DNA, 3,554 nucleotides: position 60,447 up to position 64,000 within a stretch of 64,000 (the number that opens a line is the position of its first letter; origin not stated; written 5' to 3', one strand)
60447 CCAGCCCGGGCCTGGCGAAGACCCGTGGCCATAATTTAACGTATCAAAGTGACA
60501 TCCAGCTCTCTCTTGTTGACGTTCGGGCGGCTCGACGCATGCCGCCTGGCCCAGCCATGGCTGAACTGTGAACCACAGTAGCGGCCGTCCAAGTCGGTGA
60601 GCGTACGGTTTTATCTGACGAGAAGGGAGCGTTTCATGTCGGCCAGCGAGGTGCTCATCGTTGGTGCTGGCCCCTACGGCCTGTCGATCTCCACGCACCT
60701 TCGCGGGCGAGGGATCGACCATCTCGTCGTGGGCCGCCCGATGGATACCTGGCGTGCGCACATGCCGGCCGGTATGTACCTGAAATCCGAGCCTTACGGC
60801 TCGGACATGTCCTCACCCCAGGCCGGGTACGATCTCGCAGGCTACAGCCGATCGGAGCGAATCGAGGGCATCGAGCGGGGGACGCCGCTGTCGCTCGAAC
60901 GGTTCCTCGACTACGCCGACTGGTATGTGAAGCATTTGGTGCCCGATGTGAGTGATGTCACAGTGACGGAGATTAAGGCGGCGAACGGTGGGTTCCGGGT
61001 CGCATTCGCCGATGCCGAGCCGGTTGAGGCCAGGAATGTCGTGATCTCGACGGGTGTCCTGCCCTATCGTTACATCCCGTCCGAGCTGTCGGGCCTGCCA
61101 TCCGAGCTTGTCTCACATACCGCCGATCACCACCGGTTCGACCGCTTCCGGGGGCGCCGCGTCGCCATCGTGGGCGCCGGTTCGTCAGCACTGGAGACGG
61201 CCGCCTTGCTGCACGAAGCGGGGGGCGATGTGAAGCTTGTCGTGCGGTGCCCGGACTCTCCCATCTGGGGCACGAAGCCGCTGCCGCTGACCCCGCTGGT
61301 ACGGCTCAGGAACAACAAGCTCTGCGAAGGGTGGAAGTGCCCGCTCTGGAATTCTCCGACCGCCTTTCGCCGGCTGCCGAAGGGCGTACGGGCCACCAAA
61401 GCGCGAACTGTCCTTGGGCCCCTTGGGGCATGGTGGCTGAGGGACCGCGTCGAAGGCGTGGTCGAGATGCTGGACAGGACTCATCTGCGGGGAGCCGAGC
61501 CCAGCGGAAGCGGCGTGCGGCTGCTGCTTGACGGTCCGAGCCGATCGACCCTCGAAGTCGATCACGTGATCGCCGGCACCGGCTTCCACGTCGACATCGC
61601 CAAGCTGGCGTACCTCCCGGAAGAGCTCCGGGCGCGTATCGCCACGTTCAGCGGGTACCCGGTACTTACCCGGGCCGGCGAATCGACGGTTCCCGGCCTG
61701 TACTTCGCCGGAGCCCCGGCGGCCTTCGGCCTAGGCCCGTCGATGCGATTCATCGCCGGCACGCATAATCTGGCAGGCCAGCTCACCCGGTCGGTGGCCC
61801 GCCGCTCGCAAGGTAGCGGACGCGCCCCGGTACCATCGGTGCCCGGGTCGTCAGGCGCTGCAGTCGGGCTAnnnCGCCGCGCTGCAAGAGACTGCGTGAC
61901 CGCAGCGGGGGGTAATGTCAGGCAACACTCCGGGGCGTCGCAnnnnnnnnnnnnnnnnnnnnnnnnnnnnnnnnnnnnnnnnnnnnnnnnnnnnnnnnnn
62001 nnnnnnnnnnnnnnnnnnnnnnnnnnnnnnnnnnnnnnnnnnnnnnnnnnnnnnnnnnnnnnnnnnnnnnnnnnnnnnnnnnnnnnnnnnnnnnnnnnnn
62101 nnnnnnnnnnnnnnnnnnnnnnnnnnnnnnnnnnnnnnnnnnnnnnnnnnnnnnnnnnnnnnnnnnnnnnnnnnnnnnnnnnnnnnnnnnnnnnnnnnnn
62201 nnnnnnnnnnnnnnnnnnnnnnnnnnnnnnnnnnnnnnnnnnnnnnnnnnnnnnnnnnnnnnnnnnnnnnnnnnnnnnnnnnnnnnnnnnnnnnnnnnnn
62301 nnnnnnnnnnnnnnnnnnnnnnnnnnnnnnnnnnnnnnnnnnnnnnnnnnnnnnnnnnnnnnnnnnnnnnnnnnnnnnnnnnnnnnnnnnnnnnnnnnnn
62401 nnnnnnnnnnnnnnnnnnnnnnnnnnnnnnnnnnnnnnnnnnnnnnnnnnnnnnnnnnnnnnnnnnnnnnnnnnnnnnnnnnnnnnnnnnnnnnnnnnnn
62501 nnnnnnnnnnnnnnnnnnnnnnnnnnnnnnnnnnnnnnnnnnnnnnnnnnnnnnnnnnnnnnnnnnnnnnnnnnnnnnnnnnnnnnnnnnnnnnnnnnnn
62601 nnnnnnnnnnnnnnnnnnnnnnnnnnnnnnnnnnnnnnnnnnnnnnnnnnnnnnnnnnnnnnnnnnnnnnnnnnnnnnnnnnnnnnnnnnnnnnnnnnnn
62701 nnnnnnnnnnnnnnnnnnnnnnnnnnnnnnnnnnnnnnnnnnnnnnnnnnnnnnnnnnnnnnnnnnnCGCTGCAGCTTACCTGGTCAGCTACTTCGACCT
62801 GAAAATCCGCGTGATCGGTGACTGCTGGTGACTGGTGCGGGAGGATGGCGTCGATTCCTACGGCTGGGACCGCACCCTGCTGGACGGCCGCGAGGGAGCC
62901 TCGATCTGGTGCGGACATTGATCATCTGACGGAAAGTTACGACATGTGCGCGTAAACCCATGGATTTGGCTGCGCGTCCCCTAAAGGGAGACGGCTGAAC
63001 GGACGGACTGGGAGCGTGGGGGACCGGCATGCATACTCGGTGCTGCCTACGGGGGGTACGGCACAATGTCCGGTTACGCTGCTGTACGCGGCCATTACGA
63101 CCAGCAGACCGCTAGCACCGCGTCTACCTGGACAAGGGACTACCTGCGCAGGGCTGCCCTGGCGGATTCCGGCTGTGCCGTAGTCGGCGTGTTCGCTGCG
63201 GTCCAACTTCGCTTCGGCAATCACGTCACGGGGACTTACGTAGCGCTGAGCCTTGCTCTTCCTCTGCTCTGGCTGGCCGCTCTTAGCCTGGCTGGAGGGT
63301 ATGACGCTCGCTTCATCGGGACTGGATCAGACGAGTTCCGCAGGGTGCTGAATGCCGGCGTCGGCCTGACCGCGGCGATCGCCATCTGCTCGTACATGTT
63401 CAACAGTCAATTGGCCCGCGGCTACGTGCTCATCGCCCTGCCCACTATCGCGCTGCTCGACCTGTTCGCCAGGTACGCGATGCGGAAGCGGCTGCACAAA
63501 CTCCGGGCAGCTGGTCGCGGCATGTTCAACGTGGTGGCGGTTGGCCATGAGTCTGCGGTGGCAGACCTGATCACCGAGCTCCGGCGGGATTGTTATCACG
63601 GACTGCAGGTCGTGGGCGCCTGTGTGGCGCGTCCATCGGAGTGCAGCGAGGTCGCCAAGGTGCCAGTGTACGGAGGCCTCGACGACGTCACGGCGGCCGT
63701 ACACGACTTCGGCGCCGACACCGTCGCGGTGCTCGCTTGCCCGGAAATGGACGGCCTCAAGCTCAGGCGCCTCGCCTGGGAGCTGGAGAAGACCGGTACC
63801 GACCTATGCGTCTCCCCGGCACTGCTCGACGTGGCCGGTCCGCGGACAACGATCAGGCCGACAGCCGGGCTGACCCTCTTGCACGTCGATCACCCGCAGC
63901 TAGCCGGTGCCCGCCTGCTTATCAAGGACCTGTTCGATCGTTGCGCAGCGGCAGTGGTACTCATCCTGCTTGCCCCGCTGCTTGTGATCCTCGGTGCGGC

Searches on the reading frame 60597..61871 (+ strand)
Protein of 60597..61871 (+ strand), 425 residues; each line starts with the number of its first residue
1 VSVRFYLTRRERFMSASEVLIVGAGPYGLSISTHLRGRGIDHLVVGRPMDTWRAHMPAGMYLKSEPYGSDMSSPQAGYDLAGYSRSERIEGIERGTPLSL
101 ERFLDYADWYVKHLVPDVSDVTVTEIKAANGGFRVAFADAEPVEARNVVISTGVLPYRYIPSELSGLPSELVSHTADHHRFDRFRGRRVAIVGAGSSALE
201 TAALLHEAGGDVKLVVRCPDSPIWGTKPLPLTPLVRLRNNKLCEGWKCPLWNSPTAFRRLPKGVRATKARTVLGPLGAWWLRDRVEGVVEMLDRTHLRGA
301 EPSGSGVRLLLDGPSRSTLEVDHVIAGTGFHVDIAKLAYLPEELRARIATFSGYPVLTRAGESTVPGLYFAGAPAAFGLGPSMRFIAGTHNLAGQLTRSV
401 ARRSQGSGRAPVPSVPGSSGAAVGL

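Call 76: search_protein_families(library=pfam, proteins=[window:60597-61871:+], max_evalue=0.001)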
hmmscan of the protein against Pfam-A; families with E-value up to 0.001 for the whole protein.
window:60597-61871:+ (425 aa): 10 families
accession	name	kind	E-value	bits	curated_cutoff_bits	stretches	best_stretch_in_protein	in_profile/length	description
PF13738.12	Pyr_redox_3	-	6e-21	75.4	30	1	20-221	1-199/305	Pyridine nucleotide-disulphide oxidoreductase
PF07992.20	Pyr_redox_2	-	3.1e-14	53.5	26.1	1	18-219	2-175/291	Pyridine nucleotide-disulphide oxidoreductase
PF13434.12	Lys_Orn_oxgnase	-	1.3e-11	44.7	21.3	1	101-213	95-215/339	L-lysine 6-monooxygenase/L-ornithine 5-monooxygenase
PF01494.25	FAD_binding_3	-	3.1e-09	37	22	1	18-51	3-36/349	FAD binding domain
PF00070.33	Pyr_redox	-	1.4e-06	29.1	22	0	188-217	1-30/82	Pyridine nucleotide-disulphide oxidoreductase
PF13454.12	NAD_binding_9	-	0.00012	22.6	21.8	0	120-154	120-154/155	FAD-NAD(P)-binding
PF01488.26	Shikimate_DH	-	0.00014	22.4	24.3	0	14-47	10-44/138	Shikimate / quinate 5-dehydrogenase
PF13450.12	NAD_binding_8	-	0.00036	21.2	21.9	0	21-45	1-25/68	NAD(P)-binding Rossmann-like domain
PF01946.23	Thi4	-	0.00057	19.6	26.2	0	182-216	13-46/235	Thi4 family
PF13241.12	NAD_binding_7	-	0.0006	20.8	22.1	0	183-218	4-39/104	Putative NAD(P)-binding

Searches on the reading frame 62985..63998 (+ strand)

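Call 76: search_protein_families(library=pfam, proteins=[window:62985-63998:+], max_evalue=0.001)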
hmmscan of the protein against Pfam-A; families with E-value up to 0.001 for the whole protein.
window:62985-63998:+ (338 aa): 1 family
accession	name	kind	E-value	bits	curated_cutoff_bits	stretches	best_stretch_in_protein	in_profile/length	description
PF13727.12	CoA_binding_3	-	1e-07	32.6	25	1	102-271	2-168/175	CoA-binding domain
